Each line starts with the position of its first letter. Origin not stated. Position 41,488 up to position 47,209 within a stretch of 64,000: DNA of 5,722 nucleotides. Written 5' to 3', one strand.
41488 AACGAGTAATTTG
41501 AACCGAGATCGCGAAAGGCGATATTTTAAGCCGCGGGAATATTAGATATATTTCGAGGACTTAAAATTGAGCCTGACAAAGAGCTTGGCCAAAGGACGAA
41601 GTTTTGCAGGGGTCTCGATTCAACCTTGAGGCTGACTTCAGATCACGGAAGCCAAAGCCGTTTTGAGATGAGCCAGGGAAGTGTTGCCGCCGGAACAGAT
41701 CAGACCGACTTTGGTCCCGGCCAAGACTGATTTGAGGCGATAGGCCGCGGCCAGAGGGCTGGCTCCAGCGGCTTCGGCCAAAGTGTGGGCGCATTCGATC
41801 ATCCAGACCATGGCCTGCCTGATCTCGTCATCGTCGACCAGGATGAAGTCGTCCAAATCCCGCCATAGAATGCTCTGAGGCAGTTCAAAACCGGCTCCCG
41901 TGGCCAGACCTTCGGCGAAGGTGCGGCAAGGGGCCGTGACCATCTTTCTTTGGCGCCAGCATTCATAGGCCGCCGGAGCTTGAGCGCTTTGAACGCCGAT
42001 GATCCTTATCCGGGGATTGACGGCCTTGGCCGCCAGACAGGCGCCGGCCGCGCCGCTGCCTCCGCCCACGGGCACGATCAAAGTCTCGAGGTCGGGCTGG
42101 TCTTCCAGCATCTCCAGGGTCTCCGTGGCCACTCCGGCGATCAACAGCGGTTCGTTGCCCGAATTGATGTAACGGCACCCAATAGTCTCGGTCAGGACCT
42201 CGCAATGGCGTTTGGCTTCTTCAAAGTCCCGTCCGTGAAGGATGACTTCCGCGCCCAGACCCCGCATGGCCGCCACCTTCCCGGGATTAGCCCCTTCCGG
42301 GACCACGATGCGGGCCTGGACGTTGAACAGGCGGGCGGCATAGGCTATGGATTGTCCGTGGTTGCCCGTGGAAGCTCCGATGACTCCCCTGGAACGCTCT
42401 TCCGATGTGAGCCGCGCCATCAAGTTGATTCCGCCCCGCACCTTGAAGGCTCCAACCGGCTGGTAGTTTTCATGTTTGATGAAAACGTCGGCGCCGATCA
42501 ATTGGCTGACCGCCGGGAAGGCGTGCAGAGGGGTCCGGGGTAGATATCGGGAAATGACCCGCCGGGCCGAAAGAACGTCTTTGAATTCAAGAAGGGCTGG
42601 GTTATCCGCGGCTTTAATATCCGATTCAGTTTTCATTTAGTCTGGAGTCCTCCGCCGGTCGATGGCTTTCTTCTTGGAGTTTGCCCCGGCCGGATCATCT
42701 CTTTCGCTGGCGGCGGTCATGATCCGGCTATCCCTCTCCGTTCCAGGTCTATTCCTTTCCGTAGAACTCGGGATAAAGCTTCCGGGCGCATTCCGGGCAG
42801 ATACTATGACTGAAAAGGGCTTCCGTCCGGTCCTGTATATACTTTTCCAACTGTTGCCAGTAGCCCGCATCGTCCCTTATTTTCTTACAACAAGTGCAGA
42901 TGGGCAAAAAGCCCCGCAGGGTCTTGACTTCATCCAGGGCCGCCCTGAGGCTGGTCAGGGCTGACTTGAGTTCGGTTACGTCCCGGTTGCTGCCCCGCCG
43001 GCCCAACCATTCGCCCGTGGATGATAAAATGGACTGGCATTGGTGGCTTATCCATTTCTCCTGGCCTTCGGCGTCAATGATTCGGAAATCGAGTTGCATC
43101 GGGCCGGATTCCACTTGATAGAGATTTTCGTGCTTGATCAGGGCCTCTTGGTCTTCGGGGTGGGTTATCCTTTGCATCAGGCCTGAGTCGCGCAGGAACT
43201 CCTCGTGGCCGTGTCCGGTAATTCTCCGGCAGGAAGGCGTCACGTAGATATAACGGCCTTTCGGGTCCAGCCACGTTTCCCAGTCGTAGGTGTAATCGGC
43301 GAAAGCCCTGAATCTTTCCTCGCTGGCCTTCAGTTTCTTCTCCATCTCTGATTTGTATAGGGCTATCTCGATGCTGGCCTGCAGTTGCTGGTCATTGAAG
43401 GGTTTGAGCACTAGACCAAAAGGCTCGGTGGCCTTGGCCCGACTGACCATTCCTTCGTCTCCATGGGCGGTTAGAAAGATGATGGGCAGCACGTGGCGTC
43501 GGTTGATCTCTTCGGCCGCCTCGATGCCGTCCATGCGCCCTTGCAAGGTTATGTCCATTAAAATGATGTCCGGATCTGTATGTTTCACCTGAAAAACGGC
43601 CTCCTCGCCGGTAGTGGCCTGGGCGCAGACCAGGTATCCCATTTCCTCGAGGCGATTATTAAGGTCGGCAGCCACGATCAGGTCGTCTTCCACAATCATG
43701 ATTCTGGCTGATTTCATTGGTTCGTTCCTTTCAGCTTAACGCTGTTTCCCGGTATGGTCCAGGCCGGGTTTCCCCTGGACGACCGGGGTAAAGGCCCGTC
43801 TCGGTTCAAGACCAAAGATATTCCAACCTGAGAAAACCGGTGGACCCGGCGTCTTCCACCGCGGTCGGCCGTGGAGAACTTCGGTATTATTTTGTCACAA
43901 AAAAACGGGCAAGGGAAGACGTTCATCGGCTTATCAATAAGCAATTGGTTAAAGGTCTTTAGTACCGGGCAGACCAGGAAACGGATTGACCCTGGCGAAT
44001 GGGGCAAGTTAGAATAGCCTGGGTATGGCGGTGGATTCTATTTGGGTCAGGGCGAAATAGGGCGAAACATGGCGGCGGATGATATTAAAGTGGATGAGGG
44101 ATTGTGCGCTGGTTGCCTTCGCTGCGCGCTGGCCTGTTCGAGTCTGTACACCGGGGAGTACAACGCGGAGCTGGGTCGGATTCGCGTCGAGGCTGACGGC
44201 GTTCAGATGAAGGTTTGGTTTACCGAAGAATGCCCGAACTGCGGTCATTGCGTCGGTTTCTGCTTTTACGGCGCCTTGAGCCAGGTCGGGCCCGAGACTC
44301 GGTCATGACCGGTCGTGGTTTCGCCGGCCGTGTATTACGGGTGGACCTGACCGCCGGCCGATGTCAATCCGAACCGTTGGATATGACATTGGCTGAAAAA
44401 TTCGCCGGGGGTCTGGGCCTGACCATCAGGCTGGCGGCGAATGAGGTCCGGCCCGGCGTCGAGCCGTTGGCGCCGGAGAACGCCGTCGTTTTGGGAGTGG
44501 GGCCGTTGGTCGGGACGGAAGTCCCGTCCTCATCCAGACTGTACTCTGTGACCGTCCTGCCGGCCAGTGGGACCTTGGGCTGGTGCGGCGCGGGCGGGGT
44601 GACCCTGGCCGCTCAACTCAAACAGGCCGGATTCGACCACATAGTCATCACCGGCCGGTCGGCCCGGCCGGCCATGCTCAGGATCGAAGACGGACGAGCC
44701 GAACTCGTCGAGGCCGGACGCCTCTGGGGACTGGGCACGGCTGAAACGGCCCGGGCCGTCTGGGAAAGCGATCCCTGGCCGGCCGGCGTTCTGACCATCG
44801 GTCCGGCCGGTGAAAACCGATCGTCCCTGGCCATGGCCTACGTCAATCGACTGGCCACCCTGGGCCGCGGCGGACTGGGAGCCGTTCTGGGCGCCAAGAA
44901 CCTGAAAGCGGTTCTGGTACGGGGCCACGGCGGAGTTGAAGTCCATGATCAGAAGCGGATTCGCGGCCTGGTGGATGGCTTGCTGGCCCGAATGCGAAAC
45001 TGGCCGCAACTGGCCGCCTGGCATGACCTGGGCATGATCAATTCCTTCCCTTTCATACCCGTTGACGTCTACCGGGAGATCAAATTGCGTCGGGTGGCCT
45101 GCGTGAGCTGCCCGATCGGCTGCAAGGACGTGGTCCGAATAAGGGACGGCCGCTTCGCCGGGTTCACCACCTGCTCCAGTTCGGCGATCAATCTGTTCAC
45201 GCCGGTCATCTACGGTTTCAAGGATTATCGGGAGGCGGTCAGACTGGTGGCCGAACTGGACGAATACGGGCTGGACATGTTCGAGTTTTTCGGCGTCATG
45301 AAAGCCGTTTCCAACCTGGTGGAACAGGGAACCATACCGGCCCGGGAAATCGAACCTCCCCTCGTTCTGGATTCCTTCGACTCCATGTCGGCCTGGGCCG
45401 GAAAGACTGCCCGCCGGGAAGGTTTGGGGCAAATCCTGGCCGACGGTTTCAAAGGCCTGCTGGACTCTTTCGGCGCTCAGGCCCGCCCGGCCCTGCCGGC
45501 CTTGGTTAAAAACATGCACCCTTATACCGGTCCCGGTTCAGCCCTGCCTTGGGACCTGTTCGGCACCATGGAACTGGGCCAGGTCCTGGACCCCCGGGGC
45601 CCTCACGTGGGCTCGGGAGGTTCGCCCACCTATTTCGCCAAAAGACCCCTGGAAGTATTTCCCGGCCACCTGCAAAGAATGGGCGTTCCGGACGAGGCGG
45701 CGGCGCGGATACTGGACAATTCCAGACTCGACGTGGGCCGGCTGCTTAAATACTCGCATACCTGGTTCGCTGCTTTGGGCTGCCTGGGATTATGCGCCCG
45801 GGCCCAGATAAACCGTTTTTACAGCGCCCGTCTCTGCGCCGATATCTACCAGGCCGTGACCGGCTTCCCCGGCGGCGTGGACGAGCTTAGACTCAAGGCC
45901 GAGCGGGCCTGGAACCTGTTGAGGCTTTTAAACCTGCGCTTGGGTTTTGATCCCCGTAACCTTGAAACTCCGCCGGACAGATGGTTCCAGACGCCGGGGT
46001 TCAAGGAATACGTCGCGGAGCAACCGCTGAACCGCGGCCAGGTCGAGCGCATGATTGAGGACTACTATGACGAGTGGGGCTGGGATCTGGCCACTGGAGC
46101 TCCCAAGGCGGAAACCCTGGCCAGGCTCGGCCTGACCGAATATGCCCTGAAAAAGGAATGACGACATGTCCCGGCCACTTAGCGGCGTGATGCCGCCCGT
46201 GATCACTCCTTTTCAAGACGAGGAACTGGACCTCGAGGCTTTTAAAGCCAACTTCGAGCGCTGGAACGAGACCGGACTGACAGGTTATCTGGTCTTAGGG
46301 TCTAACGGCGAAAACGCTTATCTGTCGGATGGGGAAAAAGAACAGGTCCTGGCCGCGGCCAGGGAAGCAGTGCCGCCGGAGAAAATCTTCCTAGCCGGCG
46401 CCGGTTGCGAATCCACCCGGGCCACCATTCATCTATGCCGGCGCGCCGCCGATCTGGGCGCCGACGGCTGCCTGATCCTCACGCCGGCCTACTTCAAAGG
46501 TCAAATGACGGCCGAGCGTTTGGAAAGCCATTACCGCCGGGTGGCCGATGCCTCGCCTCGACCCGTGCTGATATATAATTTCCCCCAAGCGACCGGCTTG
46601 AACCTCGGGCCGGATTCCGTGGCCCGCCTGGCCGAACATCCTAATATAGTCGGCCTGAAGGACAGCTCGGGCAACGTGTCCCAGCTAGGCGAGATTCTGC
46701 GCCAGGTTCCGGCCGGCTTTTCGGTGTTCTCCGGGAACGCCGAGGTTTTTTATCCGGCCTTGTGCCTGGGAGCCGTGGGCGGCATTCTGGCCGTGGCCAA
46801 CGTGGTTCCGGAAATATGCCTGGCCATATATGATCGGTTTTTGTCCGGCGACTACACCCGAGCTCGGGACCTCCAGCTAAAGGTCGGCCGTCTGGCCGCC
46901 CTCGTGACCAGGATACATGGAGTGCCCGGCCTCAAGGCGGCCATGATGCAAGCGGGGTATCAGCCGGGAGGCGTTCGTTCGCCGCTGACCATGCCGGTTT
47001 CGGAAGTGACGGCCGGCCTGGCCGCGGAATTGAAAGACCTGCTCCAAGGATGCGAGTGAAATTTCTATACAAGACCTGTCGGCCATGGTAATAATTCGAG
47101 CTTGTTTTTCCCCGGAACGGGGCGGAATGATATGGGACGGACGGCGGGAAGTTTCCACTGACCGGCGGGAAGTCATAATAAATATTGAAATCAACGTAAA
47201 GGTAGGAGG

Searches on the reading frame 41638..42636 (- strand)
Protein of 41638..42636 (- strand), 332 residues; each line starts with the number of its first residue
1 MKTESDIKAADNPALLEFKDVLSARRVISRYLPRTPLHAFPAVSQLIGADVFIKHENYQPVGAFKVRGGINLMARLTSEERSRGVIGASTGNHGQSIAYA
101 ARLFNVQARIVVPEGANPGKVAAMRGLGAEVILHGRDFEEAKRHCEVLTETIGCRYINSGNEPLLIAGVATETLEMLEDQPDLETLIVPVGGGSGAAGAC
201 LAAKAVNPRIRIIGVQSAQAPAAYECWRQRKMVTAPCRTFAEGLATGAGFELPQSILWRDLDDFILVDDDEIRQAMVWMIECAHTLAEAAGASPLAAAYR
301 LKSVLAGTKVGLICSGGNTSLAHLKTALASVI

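Call 64: search_protein_families(library=pfam, proteins=[window:41638-42636:-], max_evalue=0.00001)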
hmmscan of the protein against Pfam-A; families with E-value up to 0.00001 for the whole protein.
window:41638-42636:- (332 aa): 1 family
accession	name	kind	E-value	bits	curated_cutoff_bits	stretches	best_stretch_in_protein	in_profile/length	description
PF00291.31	PALP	-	1.7e-72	244.7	35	1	30-316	3-295/295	Pyridoxal-phosphate dependent enzyme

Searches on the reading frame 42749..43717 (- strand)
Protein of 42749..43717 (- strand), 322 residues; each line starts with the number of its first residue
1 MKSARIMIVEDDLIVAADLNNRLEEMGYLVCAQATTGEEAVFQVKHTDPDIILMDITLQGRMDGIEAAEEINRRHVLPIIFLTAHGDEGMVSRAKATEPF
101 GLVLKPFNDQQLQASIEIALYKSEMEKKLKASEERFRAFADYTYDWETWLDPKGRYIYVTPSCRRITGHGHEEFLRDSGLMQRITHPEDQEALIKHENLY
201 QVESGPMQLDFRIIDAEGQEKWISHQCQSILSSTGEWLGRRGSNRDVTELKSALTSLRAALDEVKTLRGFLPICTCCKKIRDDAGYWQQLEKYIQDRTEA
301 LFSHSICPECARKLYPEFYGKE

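Call 64: search_protein_families(library=pfam, proteins=[window:42749-43717:-], max_evalue=0.00001)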
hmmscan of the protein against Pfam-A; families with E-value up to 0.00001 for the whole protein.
window:42749-43717:- (322 aa): 2 families
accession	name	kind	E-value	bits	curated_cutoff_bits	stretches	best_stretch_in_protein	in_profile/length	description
PF00072.30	Response_reg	-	9.5e-25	87.4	30.2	1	6-116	1-110/111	Response regulator receiver domain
PF08447.18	PAS_3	-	5.2e-11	43.1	25.6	1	157-236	2-81/89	PAS fold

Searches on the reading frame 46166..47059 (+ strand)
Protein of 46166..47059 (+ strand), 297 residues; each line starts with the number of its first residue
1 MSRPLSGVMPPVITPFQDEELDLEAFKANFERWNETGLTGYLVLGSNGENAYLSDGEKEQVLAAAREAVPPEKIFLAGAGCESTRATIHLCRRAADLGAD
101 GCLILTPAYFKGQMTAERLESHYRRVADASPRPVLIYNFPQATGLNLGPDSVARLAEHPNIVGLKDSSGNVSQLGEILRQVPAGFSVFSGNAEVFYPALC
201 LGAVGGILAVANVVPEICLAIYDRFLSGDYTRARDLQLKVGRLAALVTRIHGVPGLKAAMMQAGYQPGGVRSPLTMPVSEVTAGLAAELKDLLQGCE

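Call 65: search_protein_families(library=pfam, proteins=[window:46166-47059:+], max_evalue=0.00001)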
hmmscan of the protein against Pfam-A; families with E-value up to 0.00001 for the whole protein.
window:46166-47059:+ (297 aa): 1 family
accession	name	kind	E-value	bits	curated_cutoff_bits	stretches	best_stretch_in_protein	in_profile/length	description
PF00701.28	DHDPS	-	3.8e-57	193.7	22.1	1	5-283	2-280/289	Dihydrodipicolinate synthetase family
